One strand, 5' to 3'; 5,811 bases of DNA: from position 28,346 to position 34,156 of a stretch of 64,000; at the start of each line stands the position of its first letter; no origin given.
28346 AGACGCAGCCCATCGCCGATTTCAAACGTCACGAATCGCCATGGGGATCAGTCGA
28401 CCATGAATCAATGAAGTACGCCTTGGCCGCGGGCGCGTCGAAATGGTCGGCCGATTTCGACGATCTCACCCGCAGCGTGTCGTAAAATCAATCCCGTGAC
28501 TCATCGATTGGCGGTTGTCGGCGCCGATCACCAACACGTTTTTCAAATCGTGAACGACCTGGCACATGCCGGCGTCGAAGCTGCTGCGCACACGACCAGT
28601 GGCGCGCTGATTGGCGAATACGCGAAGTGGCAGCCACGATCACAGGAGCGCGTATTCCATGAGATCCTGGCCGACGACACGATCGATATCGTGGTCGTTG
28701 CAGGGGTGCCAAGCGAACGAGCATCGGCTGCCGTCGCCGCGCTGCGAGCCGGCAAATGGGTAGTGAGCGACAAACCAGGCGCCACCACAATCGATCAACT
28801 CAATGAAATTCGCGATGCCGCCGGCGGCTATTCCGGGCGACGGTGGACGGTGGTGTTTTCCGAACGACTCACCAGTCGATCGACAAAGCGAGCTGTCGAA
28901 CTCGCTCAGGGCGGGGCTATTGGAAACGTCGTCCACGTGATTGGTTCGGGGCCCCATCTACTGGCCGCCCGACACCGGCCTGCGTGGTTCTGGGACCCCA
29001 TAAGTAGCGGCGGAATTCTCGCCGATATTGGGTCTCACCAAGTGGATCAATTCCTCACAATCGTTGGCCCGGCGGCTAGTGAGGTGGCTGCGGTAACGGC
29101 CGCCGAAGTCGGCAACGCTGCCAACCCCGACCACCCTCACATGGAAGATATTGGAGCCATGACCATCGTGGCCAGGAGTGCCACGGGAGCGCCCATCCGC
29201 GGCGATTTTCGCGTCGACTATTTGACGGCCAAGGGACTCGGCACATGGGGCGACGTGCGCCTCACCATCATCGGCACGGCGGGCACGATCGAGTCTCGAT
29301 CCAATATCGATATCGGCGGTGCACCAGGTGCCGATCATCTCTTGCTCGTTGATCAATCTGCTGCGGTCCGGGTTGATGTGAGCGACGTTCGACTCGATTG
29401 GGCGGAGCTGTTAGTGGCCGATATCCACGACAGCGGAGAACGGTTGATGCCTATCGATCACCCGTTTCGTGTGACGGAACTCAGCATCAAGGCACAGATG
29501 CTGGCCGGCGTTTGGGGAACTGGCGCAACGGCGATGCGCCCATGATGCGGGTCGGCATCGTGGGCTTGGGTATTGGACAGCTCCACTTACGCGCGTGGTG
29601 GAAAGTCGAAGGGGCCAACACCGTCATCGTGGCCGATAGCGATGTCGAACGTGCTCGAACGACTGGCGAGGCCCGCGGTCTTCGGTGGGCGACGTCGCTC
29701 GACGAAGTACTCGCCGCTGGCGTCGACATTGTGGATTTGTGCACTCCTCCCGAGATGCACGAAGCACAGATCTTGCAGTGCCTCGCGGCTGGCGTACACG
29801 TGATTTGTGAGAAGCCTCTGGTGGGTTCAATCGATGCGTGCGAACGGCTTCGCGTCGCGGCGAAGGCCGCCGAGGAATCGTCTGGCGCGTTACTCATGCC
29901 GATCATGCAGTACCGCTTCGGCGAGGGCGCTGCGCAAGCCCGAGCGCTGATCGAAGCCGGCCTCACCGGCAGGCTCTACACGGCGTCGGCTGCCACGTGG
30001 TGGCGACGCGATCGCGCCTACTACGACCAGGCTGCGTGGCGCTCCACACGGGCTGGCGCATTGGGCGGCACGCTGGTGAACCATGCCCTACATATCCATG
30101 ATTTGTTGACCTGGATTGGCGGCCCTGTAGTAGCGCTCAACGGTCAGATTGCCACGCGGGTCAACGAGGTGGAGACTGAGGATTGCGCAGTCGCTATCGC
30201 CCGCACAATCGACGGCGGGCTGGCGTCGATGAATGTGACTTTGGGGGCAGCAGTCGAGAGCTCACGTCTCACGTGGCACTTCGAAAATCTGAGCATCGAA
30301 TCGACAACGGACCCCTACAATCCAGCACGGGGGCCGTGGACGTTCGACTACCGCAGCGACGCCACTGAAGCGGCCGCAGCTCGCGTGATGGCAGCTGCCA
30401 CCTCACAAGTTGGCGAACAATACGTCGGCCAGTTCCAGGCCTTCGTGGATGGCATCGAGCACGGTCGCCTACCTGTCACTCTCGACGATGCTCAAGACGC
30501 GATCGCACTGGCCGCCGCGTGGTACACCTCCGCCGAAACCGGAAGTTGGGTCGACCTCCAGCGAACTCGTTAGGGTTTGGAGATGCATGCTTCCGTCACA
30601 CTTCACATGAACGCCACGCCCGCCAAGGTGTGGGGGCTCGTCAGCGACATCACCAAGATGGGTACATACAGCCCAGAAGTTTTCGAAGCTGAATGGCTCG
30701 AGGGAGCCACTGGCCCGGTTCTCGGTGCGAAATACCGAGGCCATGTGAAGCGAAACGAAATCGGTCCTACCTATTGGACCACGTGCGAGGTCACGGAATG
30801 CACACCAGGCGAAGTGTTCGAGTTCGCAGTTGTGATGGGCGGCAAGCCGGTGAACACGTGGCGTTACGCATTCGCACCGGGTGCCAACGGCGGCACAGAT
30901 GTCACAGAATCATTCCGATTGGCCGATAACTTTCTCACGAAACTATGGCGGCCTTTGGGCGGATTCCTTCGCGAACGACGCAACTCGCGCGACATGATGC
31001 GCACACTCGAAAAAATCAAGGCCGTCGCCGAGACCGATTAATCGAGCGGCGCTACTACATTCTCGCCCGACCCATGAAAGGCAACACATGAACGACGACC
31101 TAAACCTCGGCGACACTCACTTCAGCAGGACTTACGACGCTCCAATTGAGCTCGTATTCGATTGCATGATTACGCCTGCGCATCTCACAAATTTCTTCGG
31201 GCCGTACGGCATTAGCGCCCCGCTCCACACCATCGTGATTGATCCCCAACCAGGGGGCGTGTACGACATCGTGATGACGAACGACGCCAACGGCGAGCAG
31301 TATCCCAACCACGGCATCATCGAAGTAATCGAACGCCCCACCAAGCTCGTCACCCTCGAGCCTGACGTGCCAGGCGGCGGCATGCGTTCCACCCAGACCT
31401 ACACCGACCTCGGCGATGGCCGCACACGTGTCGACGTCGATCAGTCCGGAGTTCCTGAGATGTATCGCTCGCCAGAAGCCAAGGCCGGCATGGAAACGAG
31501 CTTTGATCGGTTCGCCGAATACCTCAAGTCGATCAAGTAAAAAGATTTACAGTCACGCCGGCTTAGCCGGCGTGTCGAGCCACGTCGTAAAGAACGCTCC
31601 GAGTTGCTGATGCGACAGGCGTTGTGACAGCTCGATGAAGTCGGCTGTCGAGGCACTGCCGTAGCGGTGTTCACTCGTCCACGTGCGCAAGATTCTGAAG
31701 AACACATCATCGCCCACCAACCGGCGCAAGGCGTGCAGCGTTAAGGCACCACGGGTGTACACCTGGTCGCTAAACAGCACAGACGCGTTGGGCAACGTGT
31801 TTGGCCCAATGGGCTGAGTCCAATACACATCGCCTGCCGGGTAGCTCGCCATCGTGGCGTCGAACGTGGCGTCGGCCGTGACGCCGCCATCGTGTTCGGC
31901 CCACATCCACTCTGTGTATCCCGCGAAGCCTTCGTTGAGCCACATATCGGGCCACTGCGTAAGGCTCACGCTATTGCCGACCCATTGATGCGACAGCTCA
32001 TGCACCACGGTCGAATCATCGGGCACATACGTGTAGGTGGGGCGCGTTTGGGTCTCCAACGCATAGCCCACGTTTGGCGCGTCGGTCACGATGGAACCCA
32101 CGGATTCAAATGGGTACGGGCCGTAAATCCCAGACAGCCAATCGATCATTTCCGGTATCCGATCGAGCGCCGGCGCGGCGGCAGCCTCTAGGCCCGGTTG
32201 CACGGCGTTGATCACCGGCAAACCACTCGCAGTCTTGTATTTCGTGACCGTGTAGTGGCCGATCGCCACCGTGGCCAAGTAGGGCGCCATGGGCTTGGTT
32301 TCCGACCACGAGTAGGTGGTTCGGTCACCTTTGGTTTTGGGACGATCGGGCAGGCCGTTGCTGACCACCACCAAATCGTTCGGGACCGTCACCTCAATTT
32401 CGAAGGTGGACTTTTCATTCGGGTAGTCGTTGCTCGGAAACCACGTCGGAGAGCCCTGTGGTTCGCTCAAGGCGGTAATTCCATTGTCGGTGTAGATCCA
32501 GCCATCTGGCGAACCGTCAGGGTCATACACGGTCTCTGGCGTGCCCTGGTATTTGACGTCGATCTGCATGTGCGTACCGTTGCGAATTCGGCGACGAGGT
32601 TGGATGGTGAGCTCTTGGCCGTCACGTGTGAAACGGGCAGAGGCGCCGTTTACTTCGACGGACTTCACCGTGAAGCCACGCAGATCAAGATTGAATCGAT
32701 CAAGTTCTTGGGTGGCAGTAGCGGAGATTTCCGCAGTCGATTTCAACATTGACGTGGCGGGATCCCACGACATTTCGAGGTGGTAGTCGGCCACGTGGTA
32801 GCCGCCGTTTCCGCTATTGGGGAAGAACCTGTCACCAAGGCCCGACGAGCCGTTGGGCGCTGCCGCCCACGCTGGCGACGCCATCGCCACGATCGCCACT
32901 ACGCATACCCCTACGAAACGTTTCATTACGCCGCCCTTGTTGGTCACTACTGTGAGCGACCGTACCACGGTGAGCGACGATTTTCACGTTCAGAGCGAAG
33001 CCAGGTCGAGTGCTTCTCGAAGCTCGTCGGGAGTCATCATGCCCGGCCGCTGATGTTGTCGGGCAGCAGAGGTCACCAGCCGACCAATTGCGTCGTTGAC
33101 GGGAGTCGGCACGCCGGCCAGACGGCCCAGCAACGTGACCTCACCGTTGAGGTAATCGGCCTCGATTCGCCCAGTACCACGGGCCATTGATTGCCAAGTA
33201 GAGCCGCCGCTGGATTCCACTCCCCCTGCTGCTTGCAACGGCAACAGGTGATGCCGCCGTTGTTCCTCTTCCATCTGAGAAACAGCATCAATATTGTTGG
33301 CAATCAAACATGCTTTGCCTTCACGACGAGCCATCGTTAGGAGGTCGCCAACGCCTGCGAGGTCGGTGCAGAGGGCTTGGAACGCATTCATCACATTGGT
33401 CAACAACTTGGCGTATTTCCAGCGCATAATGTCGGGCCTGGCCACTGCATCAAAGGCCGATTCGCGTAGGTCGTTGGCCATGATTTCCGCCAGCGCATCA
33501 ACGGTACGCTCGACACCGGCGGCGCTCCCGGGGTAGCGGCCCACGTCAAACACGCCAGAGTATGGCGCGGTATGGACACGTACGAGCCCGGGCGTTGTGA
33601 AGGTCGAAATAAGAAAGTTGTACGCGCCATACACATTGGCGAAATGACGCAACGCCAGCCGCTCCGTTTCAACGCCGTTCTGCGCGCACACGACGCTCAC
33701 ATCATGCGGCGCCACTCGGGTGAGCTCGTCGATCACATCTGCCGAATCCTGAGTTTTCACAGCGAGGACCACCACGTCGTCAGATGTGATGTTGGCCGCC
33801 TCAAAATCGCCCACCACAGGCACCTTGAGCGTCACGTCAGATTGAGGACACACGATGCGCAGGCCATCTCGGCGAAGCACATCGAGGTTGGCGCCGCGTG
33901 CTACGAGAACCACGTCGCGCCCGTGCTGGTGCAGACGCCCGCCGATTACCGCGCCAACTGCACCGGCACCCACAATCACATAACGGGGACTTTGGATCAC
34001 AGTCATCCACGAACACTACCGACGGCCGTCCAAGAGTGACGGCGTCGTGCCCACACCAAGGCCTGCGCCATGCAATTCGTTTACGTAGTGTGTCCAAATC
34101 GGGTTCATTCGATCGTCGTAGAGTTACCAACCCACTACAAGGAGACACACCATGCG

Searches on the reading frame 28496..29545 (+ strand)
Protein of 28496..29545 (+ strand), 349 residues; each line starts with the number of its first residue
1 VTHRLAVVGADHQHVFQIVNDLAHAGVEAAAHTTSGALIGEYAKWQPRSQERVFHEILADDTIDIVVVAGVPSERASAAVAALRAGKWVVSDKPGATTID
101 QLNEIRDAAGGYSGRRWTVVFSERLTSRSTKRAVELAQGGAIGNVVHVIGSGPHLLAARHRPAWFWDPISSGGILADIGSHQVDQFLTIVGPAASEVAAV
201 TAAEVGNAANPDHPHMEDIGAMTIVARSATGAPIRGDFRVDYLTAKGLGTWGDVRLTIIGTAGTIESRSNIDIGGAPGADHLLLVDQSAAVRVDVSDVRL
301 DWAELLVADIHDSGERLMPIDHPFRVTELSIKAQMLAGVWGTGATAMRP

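Call 30: search_protein_families(library=pfam, proteins=[window:28496-29545:+], max_evalue=0.00001)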
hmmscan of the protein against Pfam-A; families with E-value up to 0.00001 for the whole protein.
window:28496-29545:+ (349 aa): 3 families
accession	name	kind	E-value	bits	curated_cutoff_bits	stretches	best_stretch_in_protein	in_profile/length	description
PF22725.1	GFO_IDH_MocA_C3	-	3.1e-15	56.7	27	1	132-266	3-124/124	GFO/IDH/MocA C-terminal domain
PF02894.22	GFO_IDH_MocA_C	-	1.4e-09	38.6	22.9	1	139-266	6-128/218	Oxidoreductase family, C-terminal alpha/beta domain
PF01408.29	GFO_IDH_MocA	-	5.5e-07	30.7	24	1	44-109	53-109/120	Oxidoreductase family, NAD-binding Rossmann fold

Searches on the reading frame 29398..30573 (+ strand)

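Call 30: search_protein_families(library=pfam, proteins=[window:29398-30573:+], max_evalue=0.00001)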
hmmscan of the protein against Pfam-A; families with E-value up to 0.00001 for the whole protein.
window:29398-30573:+ (391 aa): 3 families
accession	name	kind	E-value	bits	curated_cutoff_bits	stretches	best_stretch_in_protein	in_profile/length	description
PF01408.29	GFO_IDH_MocA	-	2.7e-21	76.9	24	1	50-158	1-112/120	Oxidoreductase family, NAD-binding Rossmann fold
PF22725.1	GFO_IDH_MocA_C3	-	3e-16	60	27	1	179-294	2-117/124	GFO/IDH/MocA C-terminal domain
PF02894.22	GFO_IDH_MocA_C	-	3.3e-11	43.8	22.9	1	183-387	2-218/218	Oxidoreductase family, C-terminal alpha/beta domain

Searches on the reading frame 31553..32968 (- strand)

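Call 30: search_protein_families(library=pfam, proteins=[window:31553-32968:-], max_evalue=0.00001)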
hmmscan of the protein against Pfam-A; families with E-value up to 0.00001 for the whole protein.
window:31553-32968:- (471 aa): 2 families
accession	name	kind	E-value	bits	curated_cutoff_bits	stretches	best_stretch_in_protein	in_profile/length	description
PF01433.26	Peptidase_M1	-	3.6e-27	95.8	27.7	1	318-463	68-218/218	Peptidase family M1 domain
PF17900.6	Peptidase_M1_N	-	4.7e-15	56.6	25.8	1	61-231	4-186/186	Peptidase M1 N-terminal domain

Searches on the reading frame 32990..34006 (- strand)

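Call 30: search_protein_families(library=pfam, proteins=[window:32990-34006:-], max_evalue=0.00001)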
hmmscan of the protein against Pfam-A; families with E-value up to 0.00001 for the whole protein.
window:32990-34006:- (338 aa): 2 families
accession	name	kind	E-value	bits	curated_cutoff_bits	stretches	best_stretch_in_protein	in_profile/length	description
PF02558.23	ApbA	-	3e-26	92.3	22.2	1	10-156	2-146/150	Ketopantoate reductase PanE/ApbA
PF08546.17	ApbA_C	-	4.2e-09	37.3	22.7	1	192-312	1-122/125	Ketopantoate reductase PanE/ApbA C terminal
